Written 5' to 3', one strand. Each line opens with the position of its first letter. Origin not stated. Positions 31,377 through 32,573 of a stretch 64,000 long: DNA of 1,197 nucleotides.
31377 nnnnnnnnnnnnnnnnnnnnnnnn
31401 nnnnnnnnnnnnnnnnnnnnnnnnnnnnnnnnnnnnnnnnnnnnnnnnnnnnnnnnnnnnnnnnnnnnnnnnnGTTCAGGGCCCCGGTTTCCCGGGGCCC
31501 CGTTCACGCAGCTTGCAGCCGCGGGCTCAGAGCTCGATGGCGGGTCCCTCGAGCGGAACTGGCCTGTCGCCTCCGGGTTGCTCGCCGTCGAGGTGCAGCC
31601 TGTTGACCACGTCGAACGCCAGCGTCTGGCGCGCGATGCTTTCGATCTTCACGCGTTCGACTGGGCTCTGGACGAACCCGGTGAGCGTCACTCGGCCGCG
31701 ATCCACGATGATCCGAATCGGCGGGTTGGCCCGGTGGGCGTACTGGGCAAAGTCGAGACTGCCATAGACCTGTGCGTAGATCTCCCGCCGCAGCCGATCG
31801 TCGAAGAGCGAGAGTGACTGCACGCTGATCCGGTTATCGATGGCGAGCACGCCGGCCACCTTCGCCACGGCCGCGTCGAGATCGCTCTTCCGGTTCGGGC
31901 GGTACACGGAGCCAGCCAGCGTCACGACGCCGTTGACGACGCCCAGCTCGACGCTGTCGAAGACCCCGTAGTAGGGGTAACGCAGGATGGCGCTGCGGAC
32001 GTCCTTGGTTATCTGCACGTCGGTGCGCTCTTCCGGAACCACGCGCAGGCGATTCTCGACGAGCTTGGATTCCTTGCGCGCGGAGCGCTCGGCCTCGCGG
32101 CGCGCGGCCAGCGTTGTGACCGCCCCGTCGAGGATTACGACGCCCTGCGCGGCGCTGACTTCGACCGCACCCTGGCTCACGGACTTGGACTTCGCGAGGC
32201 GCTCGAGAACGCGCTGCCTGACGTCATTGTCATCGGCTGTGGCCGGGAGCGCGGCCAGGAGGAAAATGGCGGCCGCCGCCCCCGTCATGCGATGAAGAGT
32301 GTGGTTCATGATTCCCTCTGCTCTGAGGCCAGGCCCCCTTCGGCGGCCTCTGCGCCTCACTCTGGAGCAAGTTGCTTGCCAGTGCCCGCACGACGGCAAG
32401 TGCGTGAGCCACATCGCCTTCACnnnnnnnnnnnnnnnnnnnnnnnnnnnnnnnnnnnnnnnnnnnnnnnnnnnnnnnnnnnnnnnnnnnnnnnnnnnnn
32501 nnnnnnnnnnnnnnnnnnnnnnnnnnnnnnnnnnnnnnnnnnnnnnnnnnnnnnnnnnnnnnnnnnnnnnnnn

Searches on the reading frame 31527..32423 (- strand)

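Call 12: search_protein_families(library=pfam, proteins=[window:31527-32423:-], max_evalue=0.0001)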
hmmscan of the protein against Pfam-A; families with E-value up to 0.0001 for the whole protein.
window:31527-32423:- (298 aa): 1 family
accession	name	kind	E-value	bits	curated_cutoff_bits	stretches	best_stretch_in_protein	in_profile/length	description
PF04972.22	BON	-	1.4e-27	96.2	27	3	64-130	1-69/69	BON domain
